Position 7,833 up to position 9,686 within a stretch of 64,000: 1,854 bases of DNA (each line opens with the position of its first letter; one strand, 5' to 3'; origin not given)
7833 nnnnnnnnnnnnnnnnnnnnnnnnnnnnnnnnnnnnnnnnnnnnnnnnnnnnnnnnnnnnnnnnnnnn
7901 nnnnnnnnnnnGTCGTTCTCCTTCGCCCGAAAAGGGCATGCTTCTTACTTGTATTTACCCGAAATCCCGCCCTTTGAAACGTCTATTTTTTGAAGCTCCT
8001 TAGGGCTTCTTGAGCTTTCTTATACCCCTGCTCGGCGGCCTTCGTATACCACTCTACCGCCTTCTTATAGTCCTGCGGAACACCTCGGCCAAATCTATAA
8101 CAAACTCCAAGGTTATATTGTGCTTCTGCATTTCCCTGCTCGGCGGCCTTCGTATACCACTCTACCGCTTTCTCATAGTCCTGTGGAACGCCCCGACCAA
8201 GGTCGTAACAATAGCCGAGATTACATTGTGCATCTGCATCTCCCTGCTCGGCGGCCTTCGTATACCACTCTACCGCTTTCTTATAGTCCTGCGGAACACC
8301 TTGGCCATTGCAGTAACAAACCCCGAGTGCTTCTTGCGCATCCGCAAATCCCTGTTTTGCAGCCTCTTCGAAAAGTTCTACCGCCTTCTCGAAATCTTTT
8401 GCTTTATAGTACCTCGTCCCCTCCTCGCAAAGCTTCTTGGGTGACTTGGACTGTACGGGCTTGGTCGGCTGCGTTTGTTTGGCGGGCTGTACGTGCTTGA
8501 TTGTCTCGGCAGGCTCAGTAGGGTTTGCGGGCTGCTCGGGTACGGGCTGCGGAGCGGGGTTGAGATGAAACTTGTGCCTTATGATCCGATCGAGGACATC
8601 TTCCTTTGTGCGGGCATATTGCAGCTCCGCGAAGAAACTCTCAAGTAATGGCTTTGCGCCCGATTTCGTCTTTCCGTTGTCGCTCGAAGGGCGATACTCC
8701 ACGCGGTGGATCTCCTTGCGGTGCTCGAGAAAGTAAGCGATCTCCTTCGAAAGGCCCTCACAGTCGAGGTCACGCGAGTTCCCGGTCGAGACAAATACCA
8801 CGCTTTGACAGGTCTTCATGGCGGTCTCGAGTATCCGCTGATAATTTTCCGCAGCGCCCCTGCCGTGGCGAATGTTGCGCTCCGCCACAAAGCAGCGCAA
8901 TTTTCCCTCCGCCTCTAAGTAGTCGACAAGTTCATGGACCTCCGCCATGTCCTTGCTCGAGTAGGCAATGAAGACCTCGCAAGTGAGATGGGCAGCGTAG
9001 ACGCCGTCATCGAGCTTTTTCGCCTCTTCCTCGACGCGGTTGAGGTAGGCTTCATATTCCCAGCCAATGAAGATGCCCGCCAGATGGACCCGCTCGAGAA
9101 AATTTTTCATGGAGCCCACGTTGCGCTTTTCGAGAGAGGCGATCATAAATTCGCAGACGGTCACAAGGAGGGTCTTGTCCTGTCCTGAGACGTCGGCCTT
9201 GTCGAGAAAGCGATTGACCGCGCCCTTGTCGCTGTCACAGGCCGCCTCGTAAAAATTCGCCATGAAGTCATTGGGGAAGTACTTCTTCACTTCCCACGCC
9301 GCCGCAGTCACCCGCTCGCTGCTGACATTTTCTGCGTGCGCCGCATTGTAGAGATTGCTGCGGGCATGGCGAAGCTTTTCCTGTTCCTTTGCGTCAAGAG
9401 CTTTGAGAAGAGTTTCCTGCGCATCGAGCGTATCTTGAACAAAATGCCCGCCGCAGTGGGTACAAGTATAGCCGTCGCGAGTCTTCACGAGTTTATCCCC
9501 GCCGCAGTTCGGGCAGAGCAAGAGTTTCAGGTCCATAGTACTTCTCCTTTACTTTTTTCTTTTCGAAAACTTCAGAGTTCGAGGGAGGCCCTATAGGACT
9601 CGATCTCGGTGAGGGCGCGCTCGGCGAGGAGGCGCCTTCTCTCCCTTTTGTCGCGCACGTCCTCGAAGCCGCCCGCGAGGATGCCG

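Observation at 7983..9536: Zn-ribbon/TIR/Sel1 fusion protein in the conserved trmFO-hslV slot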

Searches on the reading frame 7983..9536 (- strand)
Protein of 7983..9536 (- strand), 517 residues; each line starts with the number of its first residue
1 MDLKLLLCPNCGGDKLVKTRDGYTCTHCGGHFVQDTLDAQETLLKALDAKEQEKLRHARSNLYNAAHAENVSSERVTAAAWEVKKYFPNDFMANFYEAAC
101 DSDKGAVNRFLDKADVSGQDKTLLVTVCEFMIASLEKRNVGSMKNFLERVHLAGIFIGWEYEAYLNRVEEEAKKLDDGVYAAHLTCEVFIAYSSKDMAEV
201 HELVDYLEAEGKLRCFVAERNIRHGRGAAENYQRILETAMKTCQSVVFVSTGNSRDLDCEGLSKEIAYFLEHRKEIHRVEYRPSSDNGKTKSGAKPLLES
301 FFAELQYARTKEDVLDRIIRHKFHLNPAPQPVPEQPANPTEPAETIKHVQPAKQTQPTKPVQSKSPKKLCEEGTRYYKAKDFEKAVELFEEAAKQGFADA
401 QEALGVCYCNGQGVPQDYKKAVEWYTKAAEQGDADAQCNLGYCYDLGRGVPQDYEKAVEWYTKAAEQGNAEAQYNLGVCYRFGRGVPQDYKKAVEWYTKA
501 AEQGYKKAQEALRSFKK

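Call 3: search_protein_families(library=pfam, proteins=[window:7983-9536:-], max_evalue=0.01)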
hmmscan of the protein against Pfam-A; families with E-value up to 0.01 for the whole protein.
window:7983-9536:- (517 aa): 12 families
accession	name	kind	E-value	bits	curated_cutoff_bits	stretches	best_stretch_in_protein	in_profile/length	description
PF08238.18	Sel1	-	5.7e-50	166.4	30.7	3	434-469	1-36/36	Sel1 repeat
PF13432.12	TPR_16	-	1.2e-07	32.4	32.7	1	371-435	2-64/65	Tetratricopeptide repeat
PF13676.11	TIR_2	-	6e-07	30.4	28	1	188-271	1-77/122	TIR domain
PF23310.1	TPR_27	-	1.7e-05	24.9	27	0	454-502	45-93/110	Plant tetratrico peptide repeats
PF10516.15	SHNi-TPR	-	0.00024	21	21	0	416-427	22-33/38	SHNi-TPR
PF08792.16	A2L_zn_ribbon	-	0.00026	21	22.9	1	5-29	3-28/33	A2L zinc ribbon domain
PF07719.23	TPR_2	-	0.00057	20.3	27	1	369-394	4-29/34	Tetratricopeptide repeat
PF00515.34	TPR_1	-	0.0009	19.4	27.8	0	376-393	11-28/34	Tetratricopeptide repeat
PF13424.12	TPR_12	-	0.0022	18.6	30.1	0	454-502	26-73/77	Tetratricopeptide repeat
PF08271.17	Zn_Ribbon_TF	-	0.0026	17.7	29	1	8-34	3-30/43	TFIIB zinc-binding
PF20604.3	DUF6798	-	0.0028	17.8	26.9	0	485-499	43-57/61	Domain of unknown function (DUF6798)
PF20308.4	TPR-S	-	0.0037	18.3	27.6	1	381-475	1-94/102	Tetratricopeptide Repeats-Sensor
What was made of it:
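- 8562..8981 (-): TIR domain (aa 186-325): bA 188-192, aA 197-210, bB 215-219, aB 228-242, bC 245-249, aC 260-271, bD 277-281, aD 294-302, bE 306-308, aE 311-322. Pfam TIR_2 30.4 bits (call 3).
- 7986..8444 (-): Sel1 tail (aa 365-517): one degenerate and three canonical 36-aa units plus a C-terminal cap. GC3 is 0.50. Pfam Sel1 E 5.7e-50 (call 3).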

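Call 4: search_protein_families(library=padloc, proteins=[window:7983-9536:-], max_evalue=0.01)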
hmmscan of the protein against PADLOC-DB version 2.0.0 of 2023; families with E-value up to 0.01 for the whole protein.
window:7983-9536:- (517 aa): 2 families
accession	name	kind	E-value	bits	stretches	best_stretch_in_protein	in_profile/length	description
PDLC00426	ThsB1|ThsB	-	3.5e-05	21.3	1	185-280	237-332/352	TIR-like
PDLC00284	PtuA1|PtuA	-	0.00035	17.5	0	454-503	5-54/545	AAA ATPase domain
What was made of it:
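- On Thoeris: PADLOC ThsB1 E 3.5e-5, 21 bits, partial (call 4).
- Closest known: Thoeris ThsB. Same: A weak PADLOC ThsB1 match covers aa 185-280 (E 3.5e-5, call 4).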

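Call 5: search_protein_families(library=ncbifam, proteins=[window:7983-9536:-], max_evalue=0.01)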
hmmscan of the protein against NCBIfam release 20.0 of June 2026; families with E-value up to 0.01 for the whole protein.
window:7983-9536:- (517 aa): 6 families
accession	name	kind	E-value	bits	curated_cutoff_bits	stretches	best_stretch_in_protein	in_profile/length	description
NF033786.1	phenyl_MerG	equivalog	7.8e-24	84.8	350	2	441-512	72-151/217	phenylmercury resistance protein MerG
NF047621.1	FlgprotMotXVib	equivalog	5.4e-13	48.9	330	2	380-461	90-171/211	flagellar protein MotX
NF045484.1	TransRegExoR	equivalog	2.1e-10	40.3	450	2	365-442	42-119/267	exopolysaccharide production regulator ExoR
NF038194.1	AlgK_TPR_lipo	equivalog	1.1e-09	37.4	700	1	376-512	276-411/448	alginate biosynthesis TPR repeat lipoprotein AlgK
NF040959.1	MamA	equivalog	2e-06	27.4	200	1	375-502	80-201/204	magnetosome protein MamA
NF047912.1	ECs_2282_CxxC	subfamily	2.8e-05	23.9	37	1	6-41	3-48/60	ECs_2282 family putative zinc-binding protein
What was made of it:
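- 9444..9524 (-): C4 zinc ribbon (aa 5-31; C8, C11, C25, C28). Weak Pfam and NCBIfam zinc-ribbon hits (calls 3, 5).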

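Call 78: search_protein_families(library=padloc, alignment_id=A7, max_evalue=0.000001)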
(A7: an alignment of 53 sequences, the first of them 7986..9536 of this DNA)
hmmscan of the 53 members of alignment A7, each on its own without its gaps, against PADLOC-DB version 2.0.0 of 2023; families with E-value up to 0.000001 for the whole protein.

A. member 1, window:7986-9536:- (517 aa): 0 families

B. families by the number of members that match (of 53 scanned): 20 families
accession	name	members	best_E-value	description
PDLC04606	PDC-M37B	2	5.5e-42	-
PDLC03838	DolB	2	1.4e-31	-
PDLC04140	mad8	2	7.7e-26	mads_8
PDLC04135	mad3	1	7.4e-70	mads_3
PDLC03961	ShosA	1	8.3e-40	-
PDLC04605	PDC-M37B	1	2.3e-32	-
PDLC02865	DpdF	1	1.9e-25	DpdF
PDLC03927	PsyrA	1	7.6e-24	-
PDLC04151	HEC-05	1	4.4e-20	-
PDLC04134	mad2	1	1.5e-17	mads_2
PDLC04709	PDC-M55C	1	6.1e-14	-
PDLC02997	ShosA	1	3.8e-13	-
PDLC00915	TRIP13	1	4.9e-10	TRIP13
PDLC04232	IetA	1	2.7e-09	-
PDLC04175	HEC-01A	1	3.7e-08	-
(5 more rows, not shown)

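Call 79: search_protein_families(library=pfam, alignment_id=A7, max_evalue=0.000001)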
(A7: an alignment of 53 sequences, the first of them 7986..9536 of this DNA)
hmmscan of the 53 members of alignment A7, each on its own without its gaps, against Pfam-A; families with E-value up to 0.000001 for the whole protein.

A. member 1, window:7986-9536:- (517 aa): 3 families
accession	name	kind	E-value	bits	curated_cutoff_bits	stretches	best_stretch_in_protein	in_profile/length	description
PF08238.18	Sel1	-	5.7e-50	166.4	30.7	3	434-469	1-36/36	Sel1 repeat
PF13432.12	TPR_16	-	1.2e-07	32.4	32.7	0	371-435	2-64/65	Tetratricopeptide repeat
PF13676.11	TIR_2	-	6e-07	30.4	28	0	188-271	1-77/122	TIR domain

B. families by the number of members that match (of 53 scanned): 71 families (the first 25 are shown)
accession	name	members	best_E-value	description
PF07728.20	AAA_5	3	2.9e-17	AAA domain (dynein-related subfamily)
PF07724.20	AAA_2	2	5e-70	AAA domain (Cdc48 subfamily)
PF08238.18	Sel1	2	5.7e-50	Sel1 repeat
PF00004.35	AAA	2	7e-25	ATPase family associated with various cellular activities (AAA)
PF01131.25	Topoisom_bac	1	1.2e-127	DNA topoisomerase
PF01078.27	Mg_chelatase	1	3.5e-92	Magnesium chelatase, subunit ChlI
PF02275.23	CBAH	1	5.3e-89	Linear amide C-N hydrolases, choloylglycine hydrolase family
PF01134.28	GIDA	1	7.1e-87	Glucose inhibited division protein A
PF01136.24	Peptidase_U32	1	6.5e-86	Peptidase family U32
PF12437.13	GSIII_N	1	1.7e-75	Glutamine synthetase type III N terminal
PF00152.25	tRNA-synt_2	1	6.5e-66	tRNA synthetases class II (D, K and N)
PF00308.24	Bac_DnaA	1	2.4e-63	Bacterial DnaA ATPAse domain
PF02481.21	DNA_processg_A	1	1.7e-56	DNA recombination-mediator protein A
PF22505.1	RNase_J_b_CASP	1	1.6e-50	Ribonuclease J, beta-CASP domain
PF01245.26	Ribosomal_L19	1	8.9e-50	Ribosomal protein L19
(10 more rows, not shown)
